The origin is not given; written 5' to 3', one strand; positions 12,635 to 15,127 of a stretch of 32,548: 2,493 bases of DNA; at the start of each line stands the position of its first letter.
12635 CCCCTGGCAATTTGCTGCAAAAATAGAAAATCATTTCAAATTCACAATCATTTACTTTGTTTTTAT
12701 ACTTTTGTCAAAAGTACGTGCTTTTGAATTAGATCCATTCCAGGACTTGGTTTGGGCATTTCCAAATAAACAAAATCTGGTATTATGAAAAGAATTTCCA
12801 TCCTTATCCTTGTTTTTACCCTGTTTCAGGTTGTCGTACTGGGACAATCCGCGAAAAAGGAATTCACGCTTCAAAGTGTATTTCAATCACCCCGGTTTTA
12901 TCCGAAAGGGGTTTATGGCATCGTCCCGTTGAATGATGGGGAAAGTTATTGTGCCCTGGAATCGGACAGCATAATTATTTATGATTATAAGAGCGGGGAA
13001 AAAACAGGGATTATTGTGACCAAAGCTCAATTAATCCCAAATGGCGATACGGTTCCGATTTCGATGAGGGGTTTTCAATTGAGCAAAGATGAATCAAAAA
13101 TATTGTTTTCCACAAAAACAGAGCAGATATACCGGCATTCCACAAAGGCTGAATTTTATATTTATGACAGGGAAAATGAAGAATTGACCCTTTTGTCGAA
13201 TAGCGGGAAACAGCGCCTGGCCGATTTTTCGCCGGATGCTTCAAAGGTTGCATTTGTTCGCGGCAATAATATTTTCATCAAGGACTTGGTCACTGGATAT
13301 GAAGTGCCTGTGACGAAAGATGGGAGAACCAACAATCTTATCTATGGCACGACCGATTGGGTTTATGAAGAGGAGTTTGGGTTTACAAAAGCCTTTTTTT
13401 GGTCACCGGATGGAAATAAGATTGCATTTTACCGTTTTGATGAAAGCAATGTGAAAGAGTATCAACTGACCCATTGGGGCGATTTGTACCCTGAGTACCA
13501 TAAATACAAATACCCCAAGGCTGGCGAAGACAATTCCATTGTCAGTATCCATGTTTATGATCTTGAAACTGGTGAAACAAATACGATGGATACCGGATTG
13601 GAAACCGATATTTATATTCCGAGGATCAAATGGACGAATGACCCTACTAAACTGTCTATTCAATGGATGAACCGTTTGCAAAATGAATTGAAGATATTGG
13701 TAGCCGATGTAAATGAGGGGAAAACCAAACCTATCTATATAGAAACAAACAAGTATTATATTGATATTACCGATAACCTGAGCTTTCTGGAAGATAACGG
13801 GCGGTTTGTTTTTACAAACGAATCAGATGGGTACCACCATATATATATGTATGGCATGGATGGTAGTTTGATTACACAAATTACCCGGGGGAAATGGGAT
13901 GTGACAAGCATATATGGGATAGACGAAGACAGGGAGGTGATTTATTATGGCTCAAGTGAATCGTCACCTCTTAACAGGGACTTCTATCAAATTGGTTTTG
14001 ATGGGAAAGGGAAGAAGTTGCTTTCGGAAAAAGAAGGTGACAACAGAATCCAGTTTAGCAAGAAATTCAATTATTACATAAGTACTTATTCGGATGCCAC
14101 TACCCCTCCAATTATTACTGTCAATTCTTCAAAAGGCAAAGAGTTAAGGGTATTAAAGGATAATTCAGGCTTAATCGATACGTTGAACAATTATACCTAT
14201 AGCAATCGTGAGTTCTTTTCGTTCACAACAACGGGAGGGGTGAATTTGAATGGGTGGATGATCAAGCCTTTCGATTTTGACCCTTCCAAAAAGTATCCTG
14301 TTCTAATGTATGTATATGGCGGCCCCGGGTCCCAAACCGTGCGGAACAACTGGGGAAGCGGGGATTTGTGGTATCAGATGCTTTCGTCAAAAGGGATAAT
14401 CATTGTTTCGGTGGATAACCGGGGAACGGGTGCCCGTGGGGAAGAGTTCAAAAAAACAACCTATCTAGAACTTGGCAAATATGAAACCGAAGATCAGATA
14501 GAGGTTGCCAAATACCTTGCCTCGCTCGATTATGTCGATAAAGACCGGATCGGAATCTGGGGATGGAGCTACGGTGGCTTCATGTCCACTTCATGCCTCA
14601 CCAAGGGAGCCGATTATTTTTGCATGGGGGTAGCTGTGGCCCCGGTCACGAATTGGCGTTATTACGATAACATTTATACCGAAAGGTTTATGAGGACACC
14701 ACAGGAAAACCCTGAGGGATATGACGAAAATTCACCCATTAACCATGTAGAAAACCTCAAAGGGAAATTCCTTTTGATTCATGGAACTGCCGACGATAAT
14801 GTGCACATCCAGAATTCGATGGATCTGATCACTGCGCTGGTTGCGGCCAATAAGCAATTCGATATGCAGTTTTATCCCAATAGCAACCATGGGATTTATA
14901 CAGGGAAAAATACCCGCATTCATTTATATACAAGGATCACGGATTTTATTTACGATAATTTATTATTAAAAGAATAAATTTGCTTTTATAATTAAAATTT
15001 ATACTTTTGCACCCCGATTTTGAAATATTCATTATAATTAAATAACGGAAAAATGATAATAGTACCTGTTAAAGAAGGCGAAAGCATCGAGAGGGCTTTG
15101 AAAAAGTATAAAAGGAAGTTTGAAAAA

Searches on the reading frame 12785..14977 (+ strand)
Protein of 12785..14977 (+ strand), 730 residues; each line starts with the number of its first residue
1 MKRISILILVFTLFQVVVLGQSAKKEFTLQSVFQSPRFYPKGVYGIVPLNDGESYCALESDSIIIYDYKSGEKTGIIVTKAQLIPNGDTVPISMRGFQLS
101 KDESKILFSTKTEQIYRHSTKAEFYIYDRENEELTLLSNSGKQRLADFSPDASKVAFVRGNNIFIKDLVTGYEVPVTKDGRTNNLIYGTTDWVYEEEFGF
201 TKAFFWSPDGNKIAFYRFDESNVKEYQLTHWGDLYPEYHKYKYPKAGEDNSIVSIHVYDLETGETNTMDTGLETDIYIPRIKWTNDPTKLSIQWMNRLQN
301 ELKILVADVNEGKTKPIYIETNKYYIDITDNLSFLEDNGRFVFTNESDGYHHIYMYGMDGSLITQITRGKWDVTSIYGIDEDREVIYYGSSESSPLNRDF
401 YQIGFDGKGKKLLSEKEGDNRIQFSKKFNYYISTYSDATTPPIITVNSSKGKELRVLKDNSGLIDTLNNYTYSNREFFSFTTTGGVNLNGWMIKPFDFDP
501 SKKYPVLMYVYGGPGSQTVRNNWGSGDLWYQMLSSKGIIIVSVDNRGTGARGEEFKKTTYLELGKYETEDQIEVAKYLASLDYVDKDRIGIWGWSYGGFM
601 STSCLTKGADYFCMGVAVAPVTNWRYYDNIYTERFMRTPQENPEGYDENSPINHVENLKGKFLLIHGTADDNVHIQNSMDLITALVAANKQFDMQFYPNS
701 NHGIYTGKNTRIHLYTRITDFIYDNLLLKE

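Call 44: search_protein_families(library=pfam, proteins=[window:12785-14977:+], max_evalue=0.001)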
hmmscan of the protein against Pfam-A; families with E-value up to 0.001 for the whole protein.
window:12785-14977:+ (730 aa): 9 families
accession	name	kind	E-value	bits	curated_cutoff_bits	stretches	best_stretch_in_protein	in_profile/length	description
PF00930.27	DPPIV_N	-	6.1e-108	361.1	22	1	100-442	1-354/354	Dipeptidyl peptidase IV (DPP IV) N-terminal region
PF00326.27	Peptidase_S9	-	5.8e-62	209.4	22.6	1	531-725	8-209/213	Prolyl oligopeptidase family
PF02129.25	Peptidase_S15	-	2.8e-10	40.8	23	1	500-640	15-147/262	X-Pro dipeptidyl-peptidase (S15 family)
PF20434.5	BD-FAE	-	1.6e-08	34.8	26.8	1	637-685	167-215/215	BD-FAE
PF00561.26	Abhydrolase_1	-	2.3e-06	27.9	25.8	1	505-637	1-126/245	alpha/beta hydrolase fold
PF01738.24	DLH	-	2.3e-06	27.8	21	1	572-705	81-189/217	Dienelactone hydrolase family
PF12146.15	Hydrolase_4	-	2.3e-06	27.5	27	0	532-625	26-114/239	Serine aminopeptidase, S33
PF12697.13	Abhydrolase_6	-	3.6e-05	25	26.3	1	523-626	8-100/217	Alpha/beta hydrolase family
PF07676.18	PD40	-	3.8e-05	24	20.9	0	203-218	13-28/38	WD40-like Beta Propeller Repeat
